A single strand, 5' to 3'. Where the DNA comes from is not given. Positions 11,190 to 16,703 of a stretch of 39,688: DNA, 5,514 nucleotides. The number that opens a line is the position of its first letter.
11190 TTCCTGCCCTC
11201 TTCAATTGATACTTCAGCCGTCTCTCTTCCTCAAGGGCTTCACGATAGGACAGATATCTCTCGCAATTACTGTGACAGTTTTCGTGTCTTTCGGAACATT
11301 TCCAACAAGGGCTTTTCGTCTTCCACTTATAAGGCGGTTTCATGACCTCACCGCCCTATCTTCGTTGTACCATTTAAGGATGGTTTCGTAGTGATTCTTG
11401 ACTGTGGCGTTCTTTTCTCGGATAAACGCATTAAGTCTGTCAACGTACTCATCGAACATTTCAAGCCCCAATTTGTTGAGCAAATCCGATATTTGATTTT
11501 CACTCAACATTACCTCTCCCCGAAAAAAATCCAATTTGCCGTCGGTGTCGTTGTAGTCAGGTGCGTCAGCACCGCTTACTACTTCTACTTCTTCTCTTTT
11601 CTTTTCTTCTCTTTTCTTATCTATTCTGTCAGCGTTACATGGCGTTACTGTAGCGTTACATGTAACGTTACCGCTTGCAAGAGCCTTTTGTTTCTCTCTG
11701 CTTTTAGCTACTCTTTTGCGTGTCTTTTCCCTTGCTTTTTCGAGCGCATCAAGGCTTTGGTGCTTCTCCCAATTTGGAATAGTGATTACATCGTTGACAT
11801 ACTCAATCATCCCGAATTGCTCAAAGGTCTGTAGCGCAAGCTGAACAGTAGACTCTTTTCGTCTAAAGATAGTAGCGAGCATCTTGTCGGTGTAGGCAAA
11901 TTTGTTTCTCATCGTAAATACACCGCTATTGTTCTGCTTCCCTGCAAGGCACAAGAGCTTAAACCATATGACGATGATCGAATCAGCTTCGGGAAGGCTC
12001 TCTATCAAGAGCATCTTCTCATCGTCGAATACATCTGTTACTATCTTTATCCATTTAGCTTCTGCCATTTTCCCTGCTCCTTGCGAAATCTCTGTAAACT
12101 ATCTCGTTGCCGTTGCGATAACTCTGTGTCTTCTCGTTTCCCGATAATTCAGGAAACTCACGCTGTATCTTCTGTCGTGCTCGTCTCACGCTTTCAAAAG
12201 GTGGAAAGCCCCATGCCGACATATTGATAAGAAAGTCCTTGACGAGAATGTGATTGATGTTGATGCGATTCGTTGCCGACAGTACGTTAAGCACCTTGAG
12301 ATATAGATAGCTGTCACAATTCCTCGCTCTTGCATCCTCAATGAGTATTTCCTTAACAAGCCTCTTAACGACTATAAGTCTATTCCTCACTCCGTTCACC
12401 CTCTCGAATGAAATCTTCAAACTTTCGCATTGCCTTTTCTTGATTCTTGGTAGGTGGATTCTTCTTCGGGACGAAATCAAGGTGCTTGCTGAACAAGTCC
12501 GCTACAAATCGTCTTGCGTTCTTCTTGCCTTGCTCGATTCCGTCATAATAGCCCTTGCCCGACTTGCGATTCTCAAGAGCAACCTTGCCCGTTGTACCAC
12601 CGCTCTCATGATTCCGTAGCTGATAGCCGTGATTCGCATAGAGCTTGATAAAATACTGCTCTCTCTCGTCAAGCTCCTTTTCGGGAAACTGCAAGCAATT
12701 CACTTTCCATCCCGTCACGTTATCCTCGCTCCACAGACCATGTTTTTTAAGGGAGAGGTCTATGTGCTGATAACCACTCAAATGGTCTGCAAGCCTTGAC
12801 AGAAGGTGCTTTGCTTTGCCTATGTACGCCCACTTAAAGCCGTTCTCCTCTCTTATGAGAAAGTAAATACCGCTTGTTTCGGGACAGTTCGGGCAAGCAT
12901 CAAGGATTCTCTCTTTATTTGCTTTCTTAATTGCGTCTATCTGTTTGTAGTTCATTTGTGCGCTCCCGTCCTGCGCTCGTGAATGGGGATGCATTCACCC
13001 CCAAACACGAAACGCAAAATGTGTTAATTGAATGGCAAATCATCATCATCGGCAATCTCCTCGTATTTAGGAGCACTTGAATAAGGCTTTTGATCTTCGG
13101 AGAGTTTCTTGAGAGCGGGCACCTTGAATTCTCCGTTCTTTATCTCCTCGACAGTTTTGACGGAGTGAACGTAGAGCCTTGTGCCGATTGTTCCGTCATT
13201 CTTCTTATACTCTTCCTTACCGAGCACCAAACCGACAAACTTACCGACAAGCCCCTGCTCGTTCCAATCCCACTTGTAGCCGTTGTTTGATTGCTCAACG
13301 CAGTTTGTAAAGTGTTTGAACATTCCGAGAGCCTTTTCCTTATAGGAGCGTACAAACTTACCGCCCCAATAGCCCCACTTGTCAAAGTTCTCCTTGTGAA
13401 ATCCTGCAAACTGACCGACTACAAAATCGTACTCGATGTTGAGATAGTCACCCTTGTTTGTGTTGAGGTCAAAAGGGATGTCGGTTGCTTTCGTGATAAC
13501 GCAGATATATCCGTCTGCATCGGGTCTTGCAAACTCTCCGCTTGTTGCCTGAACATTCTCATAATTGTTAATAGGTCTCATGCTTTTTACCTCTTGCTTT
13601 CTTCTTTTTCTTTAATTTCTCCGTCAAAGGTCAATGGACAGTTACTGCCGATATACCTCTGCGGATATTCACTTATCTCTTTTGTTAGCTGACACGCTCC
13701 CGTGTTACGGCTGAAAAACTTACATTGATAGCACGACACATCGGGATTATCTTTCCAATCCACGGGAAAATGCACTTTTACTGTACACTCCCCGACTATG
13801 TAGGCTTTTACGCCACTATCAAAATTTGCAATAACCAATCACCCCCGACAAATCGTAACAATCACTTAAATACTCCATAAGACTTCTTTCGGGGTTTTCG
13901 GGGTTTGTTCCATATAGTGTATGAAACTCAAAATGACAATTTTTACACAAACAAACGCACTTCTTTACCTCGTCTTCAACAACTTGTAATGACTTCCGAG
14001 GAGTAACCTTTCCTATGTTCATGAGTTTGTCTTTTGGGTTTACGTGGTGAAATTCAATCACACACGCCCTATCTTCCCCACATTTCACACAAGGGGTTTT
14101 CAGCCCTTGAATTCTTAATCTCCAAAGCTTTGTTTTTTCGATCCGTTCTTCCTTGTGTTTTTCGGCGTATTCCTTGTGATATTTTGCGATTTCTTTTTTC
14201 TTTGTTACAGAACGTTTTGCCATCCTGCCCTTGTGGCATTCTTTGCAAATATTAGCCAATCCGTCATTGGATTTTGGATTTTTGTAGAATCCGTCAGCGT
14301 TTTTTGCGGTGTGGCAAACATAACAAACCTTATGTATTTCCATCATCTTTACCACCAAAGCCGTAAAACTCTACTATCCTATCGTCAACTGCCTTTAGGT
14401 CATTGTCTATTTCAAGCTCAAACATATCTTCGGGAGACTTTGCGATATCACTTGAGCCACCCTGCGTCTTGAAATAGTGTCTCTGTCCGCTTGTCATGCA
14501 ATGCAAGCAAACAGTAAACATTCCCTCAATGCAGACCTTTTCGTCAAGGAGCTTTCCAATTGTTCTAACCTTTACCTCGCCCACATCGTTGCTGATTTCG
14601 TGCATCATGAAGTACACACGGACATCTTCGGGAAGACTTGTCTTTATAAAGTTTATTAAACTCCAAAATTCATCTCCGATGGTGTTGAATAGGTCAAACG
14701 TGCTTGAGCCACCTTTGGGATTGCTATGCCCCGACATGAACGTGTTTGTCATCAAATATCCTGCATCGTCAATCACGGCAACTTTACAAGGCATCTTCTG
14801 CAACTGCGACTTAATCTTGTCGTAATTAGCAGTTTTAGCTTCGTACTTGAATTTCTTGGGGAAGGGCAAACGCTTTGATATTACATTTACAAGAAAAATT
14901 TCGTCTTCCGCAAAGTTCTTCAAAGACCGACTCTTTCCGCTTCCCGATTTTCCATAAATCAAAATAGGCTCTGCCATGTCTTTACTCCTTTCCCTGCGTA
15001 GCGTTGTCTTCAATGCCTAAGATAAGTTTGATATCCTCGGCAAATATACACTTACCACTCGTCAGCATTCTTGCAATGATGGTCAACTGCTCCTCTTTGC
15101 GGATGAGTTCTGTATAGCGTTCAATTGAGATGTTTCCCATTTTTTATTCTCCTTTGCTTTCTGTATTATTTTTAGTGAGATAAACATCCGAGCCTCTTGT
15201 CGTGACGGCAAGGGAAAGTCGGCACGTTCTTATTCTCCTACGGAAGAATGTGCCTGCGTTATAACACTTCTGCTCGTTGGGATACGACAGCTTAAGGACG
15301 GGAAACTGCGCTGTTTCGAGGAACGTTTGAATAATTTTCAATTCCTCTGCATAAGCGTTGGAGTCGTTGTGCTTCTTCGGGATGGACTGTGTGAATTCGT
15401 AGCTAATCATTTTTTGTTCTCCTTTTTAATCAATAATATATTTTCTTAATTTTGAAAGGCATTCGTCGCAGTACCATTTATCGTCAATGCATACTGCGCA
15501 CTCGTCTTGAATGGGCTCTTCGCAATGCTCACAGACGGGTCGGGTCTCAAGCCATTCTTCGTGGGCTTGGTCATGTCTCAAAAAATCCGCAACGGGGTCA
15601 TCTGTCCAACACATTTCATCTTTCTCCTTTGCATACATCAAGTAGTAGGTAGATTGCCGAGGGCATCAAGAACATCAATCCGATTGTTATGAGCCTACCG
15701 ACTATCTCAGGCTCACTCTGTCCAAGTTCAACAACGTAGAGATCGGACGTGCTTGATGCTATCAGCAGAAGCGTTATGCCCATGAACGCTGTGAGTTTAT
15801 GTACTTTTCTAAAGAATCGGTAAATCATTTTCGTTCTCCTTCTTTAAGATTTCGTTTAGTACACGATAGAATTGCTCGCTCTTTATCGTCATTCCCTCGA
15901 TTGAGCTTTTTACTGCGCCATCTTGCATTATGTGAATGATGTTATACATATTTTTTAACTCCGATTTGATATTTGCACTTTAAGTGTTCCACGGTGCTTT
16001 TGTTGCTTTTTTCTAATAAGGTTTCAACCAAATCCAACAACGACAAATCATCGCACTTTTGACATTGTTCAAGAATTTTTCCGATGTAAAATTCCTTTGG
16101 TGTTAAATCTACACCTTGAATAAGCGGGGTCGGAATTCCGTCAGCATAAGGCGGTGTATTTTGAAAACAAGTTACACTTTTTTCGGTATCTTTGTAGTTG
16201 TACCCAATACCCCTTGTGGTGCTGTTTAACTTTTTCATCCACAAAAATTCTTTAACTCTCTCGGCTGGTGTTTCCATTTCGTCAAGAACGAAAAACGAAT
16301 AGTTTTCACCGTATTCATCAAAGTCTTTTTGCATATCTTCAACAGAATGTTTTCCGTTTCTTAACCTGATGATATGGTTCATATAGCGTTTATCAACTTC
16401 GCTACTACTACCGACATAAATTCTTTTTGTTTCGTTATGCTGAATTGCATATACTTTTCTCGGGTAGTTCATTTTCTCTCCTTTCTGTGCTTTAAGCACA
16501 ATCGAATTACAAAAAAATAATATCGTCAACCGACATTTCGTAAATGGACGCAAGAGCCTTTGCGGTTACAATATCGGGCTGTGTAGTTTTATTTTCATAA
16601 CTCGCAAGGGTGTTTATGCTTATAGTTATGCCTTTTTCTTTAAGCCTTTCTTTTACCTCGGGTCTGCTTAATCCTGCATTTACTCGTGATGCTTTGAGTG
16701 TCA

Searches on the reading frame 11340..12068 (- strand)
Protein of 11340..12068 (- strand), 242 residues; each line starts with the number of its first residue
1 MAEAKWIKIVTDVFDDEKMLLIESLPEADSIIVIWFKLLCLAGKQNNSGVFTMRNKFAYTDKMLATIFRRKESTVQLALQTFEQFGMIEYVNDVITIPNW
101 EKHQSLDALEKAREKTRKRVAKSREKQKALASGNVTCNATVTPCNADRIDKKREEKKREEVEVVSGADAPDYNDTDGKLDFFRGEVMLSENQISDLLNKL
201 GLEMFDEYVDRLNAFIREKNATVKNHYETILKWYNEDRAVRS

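Call 55: search_protein_families(library=phrogs, proteins=[window:11340-12068:-], max_evalue=0.001)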
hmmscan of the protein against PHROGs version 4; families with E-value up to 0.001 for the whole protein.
window:11340-12068:- (242 aa): 12 families
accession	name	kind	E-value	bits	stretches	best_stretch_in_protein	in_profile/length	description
phrog_11769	-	unknown function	1.4e-56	193.3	1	1-165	4-173/431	-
phrog_10469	-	DNA, RNA and nucleotide metabolism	2.9e-45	155.9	1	1-176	4-174/305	DnaD-like helicase loader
phrog_4880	-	DNA, RNA and nucleotide metabolism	2.2e-42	146.5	1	1-164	1-165/304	replisome organizer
phrog_1163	-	unknown function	2.9e-40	139.7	1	1-236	1-184/273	-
phrog_186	-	DNA, RNA and nucleotide metabolism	6.4e-25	89.5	1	2-235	18-232/308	DnaD-like helicase loader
phrog_5968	-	DNA, RNA and nucleotide metabolism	8.8e-15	55.7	1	6-168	12-167/273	replisome organizer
phrog_9474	-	DNA, RNA and nucleotide metabolism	2.7e-06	28.1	1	58-161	52-158/288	replication initiation protein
phrog_1408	-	DNA, RNA and nucleotide metabolism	9e-06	26.4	1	65-167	58-157/302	replication initiation protein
phrog_2509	-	DNA, RNA and nucleotide metabolism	9.1e-06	26.4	1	4-163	3-144/277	replication initiation protein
phrog_3926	-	DNA, RNA and nucleotide metabolism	5.4e-05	24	1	4-157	4-140/312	replication initiation protein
phrog_2447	-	DNA, RNA and nucleotide metabolism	8.3e-05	23.8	1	71-163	53-146/295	replication initiation protein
phrog_2514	-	DNA, RNA and nucleotide metabolism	0.00047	20.5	1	52-159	50-157/270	DnaD-like helicase loader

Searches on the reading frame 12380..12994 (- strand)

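Call 55: search_protein_families(library=phrogs, proteins=[window:12380-12994:-], max_evalue=0.001)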
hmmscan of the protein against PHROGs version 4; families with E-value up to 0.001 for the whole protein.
window:12380-12994:- (204 aa): 1 family
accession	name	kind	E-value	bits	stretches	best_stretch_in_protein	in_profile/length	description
phrog_19106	-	unknown function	8e-64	216.2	1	13-201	4-195/197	-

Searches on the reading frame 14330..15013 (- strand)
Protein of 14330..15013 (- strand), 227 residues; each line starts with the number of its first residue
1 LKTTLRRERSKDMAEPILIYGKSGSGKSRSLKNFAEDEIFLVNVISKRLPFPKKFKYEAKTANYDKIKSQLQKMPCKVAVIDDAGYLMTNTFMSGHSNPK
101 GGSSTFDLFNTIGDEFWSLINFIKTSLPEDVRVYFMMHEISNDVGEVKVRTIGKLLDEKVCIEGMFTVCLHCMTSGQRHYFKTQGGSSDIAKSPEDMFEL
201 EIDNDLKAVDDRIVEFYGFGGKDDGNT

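Call 55: search_protein_families(library=phrogs, proteins=[window:14330-15013:-], max_evalue=0.001)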
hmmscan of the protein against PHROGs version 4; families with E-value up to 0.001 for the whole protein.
window:14330-15013:- (227 aa): 2 families
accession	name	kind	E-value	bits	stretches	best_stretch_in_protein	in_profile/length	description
phrog_2872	-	DNA, RNA and nucleotide metabolism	3.7e-70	236.9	1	13-220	1-214/219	Sak4-like ssDNA annealing protein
phrog_124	-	DNA, RNA and nucleotide metabolism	7.4e-11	43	1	17-205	46-250/382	Sak4-like ssDNA annealing protein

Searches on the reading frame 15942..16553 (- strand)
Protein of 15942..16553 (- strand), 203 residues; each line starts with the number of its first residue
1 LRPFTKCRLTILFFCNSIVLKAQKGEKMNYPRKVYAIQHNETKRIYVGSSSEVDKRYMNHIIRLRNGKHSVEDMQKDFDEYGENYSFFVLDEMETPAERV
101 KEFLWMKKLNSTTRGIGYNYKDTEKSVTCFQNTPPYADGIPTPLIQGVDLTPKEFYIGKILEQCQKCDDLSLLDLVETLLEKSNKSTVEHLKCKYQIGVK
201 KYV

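Call 55: search_protein_families(library=phrogs, proteins=[window:15942-16553:-], max_evalue=0.001)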
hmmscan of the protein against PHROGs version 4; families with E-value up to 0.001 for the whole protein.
window:15942-16553:- (203 aa): 5 families
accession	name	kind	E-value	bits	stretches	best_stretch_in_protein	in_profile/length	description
phrog_7168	-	DNA, RNA and nucleotide metabolism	4e-10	40.6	1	34-121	4-94/284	homing endonuclease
phrog_314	-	DNA, RNA and nucleotide metabolism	6.7e-08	32.9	1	18-128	165-270/574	homing endonuclease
phrog_13862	-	DNA, RNA and nucleotide metabolism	9.7e-08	33.1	1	32-99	28-91/112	endonuclease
phrog_5123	-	DNA, RNA and nucleotide metabolism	1.1e-06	29.7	1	34-121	4-89/152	homing endonuclease with GIY-YIG motif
phrog_19446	-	DNA, RNA and nucleotide metabolism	8.2e-05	23.2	1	33-97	3-66/254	homing endonuclease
